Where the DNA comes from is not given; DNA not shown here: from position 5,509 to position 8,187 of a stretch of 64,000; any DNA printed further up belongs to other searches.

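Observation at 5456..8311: Low-G+C single-gene island at the 3' end of tRNA-Thr: orphan 793-aa protein with zinc ribbon and PD-(D/E)xK-like nuclease motif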

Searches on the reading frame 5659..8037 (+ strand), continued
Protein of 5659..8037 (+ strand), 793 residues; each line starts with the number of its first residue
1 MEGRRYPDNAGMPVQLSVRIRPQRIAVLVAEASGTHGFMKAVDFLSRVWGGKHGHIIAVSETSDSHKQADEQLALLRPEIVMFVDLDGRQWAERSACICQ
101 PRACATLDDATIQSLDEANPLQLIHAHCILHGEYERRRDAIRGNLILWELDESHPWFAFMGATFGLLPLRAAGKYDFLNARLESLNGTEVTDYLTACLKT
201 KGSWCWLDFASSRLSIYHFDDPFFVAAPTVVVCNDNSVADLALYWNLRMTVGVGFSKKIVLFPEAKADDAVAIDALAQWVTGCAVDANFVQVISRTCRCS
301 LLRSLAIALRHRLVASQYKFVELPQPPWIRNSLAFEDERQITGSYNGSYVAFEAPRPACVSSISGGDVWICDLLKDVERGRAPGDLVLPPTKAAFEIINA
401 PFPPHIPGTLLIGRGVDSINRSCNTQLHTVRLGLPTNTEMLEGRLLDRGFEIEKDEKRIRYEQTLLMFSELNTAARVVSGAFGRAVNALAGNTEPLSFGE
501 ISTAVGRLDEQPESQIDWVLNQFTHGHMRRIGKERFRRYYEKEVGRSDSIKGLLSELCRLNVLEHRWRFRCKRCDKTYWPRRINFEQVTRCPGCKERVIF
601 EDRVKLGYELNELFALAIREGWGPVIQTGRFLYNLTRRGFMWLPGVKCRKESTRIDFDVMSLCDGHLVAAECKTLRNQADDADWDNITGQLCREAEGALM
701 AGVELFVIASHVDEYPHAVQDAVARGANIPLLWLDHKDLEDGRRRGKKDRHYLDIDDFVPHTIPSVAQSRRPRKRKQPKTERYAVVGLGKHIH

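Call 37: search_solved_structures(query=A2, max_evalue=10, show_alignments=3)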
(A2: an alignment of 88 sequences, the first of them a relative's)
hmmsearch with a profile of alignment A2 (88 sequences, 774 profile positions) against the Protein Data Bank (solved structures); distinct sequences matched with E-value up to 10: 16.
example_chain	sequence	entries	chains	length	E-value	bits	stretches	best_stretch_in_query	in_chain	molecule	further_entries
7kbq_A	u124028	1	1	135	0.022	16.2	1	423-465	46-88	DE NOVO DESIGNED OR689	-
2kvf_A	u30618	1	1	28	0.058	14.8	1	579-602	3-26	Zinc finger and BTB domain-containing protein 32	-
5k2m_E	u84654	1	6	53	0.06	14.8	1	561-591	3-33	Probable lysine biosynthesis protein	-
3wwl_A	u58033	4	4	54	0.12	13.8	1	561-590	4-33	Alpha-aminoadipate carrier protein LysW | OrfF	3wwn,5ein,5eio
8br8_Se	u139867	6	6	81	0.2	13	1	559-598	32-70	Ribosomal protein S27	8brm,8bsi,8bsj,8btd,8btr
4qiw_P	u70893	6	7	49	0.23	12.9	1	560-594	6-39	DNA-directed RNA polymerase subunit P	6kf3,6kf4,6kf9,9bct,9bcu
8z4i_A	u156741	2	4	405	0.24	12.8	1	635-697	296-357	CARF-domain cantaining dual-activated nuclease | CARF-domain containing dual-activated nuclease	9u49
2nb9_A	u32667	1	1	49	0.34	12.3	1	560-590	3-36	Uncharacterized protein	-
7pwf_b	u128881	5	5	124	0.47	11.8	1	559-598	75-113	Ribosomal protein S27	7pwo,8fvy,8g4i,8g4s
9e71_Bc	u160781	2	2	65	0.48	11.8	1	554-586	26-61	Small zinc finger protein HVO-2753-like zinc-binding pocket domain-containing protein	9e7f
7ysi_A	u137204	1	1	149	0.86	11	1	561-589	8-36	Thiol disulfide reductase thioredoxin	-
9n8w_A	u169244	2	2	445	1.1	10.6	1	560-590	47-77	Intermembrane transport protein YebS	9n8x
36ro_P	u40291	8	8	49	1.3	10.4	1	561-593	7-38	DNA-directed RNA polymerase subunit Rpo12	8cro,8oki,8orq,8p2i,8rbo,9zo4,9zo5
9e71_BY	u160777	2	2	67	1.7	10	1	556-592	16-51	Small ribosomal subunit protein eS27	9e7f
9fhl_W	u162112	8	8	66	2.3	9.6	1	556-589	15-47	Small ribosomal subunit protein eS27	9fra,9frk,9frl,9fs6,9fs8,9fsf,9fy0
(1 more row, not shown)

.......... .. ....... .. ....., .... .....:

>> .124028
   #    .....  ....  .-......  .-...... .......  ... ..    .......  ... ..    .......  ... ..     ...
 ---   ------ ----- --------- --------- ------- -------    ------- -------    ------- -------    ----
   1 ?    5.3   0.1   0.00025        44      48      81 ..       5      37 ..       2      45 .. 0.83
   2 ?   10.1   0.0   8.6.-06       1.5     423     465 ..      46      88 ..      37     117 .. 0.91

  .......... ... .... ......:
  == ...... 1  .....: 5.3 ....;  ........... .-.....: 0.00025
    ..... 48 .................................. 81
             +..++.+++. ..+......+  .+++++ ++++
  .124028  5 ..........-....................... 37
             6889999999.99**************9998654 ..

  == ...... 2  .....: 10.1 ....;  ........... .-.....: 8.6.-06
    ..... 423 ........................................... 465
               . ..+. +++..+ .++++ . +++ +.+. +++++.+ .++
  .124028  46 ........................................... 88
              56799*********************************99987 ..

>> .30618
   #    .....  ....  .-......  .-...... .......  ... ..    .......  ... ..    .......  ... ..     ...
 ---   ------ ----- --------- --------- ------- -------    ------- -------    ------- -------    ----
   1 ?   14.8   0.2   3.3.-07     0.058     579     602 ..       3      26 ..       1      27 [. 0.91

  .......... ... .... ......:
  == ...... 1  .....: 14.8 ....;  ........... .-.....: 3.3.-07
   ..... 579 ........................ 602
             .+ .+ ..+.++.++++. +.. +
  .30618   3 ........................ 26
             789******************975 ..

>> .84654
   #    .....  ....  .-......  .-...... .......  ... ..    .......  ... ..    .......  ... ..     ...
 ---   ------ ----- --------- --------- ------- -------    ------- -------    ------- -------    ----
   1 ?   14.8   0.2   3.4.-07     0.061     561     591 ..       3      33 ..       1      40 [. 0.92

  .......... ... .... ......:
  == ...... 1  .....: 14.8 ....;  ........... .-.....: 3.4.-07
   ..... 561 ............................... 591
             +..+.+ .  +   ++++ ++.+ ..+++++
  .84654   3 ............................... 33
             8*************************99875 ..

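Call 41: search_protein_families(library=pfam, alignment_id=A3, max_evalue=0.01)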
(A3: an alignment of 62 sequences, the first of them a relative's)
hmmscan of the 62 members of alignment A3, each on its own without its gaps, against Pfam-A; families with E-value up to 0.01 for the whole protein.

A. member 1, P0001 (793 aa): 0 families

B. families by the number of members that match (of 62 scanned): 5 families
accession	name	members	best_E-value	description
PF08378.17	NERD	2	0.0046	Nuclease-related domain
PF12634.13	Inp1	1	0.0023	Inheritance of peroxisomes protein 1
PF12688.13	TPR_5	1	0.0062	Tetratrico peptide repeat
PF23493.1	CysS_C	1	0.0076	Cysteinyl-tRNA ligase anticodon binding domain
PF01870.24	Hjc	1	0.0085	Archaeal holliday junction resolvase (hjc)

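Call 42: search_protein_families(library=padloc, alignment_id=A3, max_evalue=0.01)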
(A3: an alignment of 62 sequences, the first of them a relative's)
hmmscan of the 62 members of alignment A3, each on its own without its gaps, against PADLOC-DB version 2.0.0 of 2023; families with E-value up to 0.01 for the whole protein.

A. member 1, P0001 (793 aa): 0 families

B. families by the number of members that match (of 62 scanned): 4 families
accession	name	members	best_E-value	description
PDLC01037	Csx1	13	5.9e-07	ARF+Nuclease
PDLC03865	LmuB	1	0.00039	-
PDLC01444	Cas10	1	0.0011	CAS-III; effector_LS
PDLC01887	CARF4--CARF_PDDEXK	1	0.0053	-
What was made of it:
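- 7471..7893 (+): PD-(D/E)xK nuclease domain of the Card1/Can2/VC1899 type (aa 605-745). Catalytic codons: D656 7624-7626, D658 7630-7632, E671 7669-7671, K673 7675-7677. The PADLOC Csx1 (CARF+nuclease) model is hit by 13 of 62 members, best 5.9e-7 (call 42).
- On Card1/Can2/VC1899-type nuclease domain (DUF1887, PF09002): 13 of 62 members hit the related PADLOC Csx1 model (call 42).
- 13 of 62 members hit the PADLOC CARF+nuclease model (call 42).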

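Call 47: find_related_loci(query=A4, collection=metagenome_contigs, flank=10000)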
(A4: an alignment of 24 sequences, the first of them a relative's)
Query A4 (793 aa) in metagenome_contigs; peptide patterns used: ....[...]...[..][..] (x = any residue, [..] = any of these).
56 stretches matched a pattern; 22 encode a relative of the query (tblastn E <= 1e-3); 22 distinct loci.
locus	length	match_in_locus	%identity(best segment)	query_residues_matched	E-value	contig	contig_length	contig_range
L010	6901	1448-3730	34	13-759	1e-139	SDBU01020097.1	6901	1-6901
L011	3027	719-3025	34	18-774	1e-143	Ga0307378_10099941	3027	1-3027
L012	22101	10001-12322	33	18-782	7e-136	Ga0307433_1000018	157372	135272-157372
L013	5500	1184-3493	34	9-764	4e-136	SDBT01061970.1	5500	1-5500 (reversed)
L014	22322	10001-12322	33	18-782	7e-136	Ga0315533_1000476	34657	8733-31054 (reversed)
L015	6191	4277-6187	33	7-634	8e-111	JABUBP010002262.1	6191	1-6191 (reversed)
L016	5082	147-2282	33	9-712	7e-109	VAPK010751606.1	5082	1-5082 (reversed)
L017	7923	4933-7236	29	14-777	9e-107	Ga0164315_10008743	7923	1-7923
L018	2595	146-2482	31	14-777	3e-106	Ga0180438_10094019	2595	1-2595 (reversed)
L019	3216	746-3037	30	8-762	1e-94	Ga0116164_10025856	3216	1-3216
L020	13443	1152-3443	31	16-771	3e-92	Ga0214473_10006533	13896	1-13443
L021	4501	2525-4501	32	14-667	1e-91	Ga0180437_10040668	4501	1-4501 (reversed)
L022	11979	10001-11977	29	8-663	6e-76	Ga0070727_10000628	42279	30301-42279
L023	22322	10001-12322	29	8-776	2e-90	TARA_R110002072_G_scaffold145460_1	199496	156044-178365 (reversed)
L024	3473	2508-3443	36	8-323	2e-53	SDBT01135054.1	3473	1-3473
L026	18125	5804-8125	29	7-769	3e-80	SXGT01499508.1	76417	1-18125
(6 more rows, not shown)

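Call 48: find_related_loci(query=A4, collection=viral_contigs, flank=10000)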
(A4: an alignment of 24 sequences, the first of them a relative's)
Query A4 (793 aa) in viral_contigs; peptide patterns used: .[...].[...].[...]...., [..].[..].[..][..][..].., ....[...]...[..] (x = any residue, [..] = any of these).
106 stretches matched a pattern, but none encodes a relative of the query by tblastn (E <= 1e-3).

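Call 49: predict_structure(alignment_id=A2)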
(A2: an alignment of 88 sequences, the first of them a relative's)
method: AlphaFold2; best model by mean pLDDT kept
length: 793 residues; sequences in the alignment: 88
mean_pLDDT: 92.8   pTM: 0.92
mean pLDDT of the five models: 92.8, 91.9, 91.4, 91.0, 90.4
residues with pLDDT >= 90: 663; 70-90: 94; 50-70: 26; < 50: 10
segments of 3 or more residues with pLDDT < 50: 1-4, 765-767
pLDDT, mean of each block of 10 residues (from residue 1): 49 95 98 98 97 97 94 95 98 96 97 92 95 92 94 96 89 86 95 96 93 91 79 96 94 88 98 98 93 96 98 96 86 95 93 95 95 97 95 94 85 94 96 95 97 97 93 96 96 97 93 87 96 92 86 95 96 96 93 95 94 97 98 97 98 98 98 86 92 97 98 96 96 97 92 94 57 65 87 79
secondary structure, 60 per line:
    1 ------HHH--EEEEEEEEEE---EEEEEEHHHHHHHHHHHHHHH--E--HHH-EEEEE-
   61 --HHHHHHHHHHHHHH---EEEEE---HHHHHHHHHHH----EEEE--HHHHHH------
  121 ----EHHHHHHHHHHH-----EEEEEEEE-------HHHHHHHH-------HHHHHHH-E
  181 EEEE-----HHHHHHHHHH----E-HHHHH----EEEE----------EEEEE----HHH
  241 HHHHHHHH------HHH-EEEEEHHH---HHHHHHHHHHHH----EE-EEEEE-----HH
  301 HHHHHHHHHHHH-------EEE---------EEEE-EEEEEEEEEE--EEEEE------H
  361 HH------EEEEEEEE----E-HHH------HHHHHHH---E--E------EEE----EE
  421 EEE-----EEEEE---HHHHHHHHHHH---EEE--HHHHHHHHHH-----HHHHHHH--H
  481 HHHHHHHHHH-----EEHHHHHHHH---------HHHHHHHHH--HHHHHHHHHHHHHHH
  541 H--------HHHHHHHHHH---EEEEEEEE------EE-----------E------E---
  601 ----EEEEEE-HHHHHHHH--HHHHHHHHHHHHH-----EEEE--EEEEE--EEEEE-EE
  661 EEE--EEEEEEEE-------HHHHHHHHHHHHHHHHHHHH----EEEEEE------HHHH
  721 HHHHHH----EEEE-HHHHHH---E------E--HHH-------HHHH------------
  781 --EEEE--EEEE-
elements in order (helices of 4 or more, strands of 3 or more residues): E12-21 E25-30 H31-45 E55-59 H63-76 E80-84 H88-98 E103-106 H109-114 H126-136 E142-149 H157-164 H172-178 E180-184 H190-199 H206-210 E215-218 E229-233 H238-248 E259-263 H270-281 E289-293 H299-312 E320-322 E332-335 E337-346 E349-353 E369-376 H392-398 E412-414 E419-423 E429-433 H437-447 E451-453 H456-465 H471-477 H480-490 H498-505 H515-523 H526-541 H550-559 E563-570 E605-610 H612-619 H622-634 E640-643 E646-650 E653-657 E659-663 E666-673 H681-700 E705-710 H717-726 E731-734 H736-741 H765-768 E783-786 E789-792
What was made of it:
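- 5659..8040 (+): Intact 793-aa ORF, a member of an unnamed six-module sensor-nuclease family. M12 (ATG at 5692) is an alternative start. AF2 model: pLDDT 92.8, pTM 0.92 (call 49).
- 7894..8037 (+): Lys/Arg-rich C-terminal tail (aa 746-793). The model gives a short terminal beta-hairpin (call 49).
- On PD-(D/E)xK (restriction-endonuclease-like) nuclease superfamily: The AF2 model (pLDDT 92.8) gives helices 612-634, strands 640-673, helix 681-700 and strand 705-710 (call 49).
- AF2 gives pLDDT 92.8 (call 49).
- Tried and rejected: The 88-sequence run superseded it (call 49).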

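Call 54: fold_search(model_id=the predicted structure, library=pdb)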
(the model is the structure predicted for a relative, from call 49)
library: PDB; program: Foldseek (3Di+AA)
matches with E <= 10: 717; with E <= 0.001: 6
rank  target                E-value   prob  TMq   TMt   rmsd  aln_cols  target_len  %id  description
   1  9u49_A                7.1e-06  1.00  0.19  0.35  19.1       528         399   12  crystal structure of Cdn1 in complex with cA4 (released 2026-02-04)
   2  8q3y_A                1.3e-05  1.00  0.19  0.31  19.2       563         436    8  Crystal structure of apo Can2 from Thermoanaerobacter brockii (released 2023-11-22)
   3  1xmx                  2.3e-05  1.00  0.18  0.32  16.8       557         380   10  Crystal structure of protein VC1899 from Vibrio cholerae (released 2004-11-16)
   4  6xl1_A                3.5e-05  1.00  0.15  0.29  19.1       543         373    7  crystal structure of cA4-activated Card1(D294N) (released 2020-12-30)
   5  6wxw_A                2.0e-04  1.00  0.15  0.29  18.6       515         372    8  crystal structure of apo Card1 (released 2020-12-30)
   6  7bdv_A                4.1e-04  0.99  0.17  0.34  17.6       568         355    9  Structure of Can2 from Sulfobacillus thermosulfidooxidans in complex with cyclic tetra-adenylate (cA4) (released 2021-03-03)
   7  7bdv_B                1.0e-03  1.00  0.17  0.35  16.9       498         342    8  Structure of Can2 from Sulfobacillus thermosulfidooxidans in complex with cyclic tetra-adenylate (cA4) (released 2021-03-03)
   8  5ey8_H                2.5e-03  0.57  0.11  0.14  17.1       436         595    8  Structure of FadD32 from Mycobacterium smegmatis complexed to AMPC20 (released 2015-12-16)
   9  7bdv_C                3.1e-03  0.97  0.17  0.34  16.9       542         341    9  Structure of Can2 from Sulfobacillus thermosulfidooxidans in complex with cyclic tetra-adenylate (cA4) (released 2021-03-03)
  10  7bdv_D                3.1e-03  0.95  0.16  0.34  18.5       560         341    8  Structure of Can2 from Sulfobacillus thermosulfidooxidans in complex with cyclic tetra-adenylate (cA4) (released 2021-03-03)
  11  5ey9_B                5.2e-03  0.35  0.12  0.14  19.8       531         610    8  Structure of FadD32 from Mycobacterium marinum complexed to AMPC12 (released 2015-12-16)
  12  7r7g_A                7.6e-03  0.47  0.14  0.17  17.0       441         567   10  Synechococcus Olefin Synthase FAAL domain A229I/R336A in complex with palmitoyl adenylate and pyrophosphate (released 2022-07-06)
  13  9y83_D                2.1e-02  0.25  0.10  0.19  17.3       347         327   12  Crystal structure of Ornithine carbamoyltransferase from Burkholderia xenovorans (released 2025-09-24)
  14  9jr9_B                2.3e-02  0.16  0.10  0.10  16.3       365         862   13  Electronic microscopy structure of human schlafen14-E211A dimer (released 2025-08-06)
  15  8z4i_B                2.4e-02  0.57  0.17  0.30  23.4       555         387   11  crystal structure of Cdn1 in complex with cA3 (released 2026-02-04)
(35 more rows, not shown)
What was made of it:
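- On Card1/Can2/VC1899-type nuclease domain (DUF1887, PF09002): Ranks 1-7 are Cdn1 9u49, Can2 8q3y and 7bdv, VC1899 1xmx, and Card1 6xl1 and 6wxw, with E from 7e-6 to 1e-3 (call 54).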
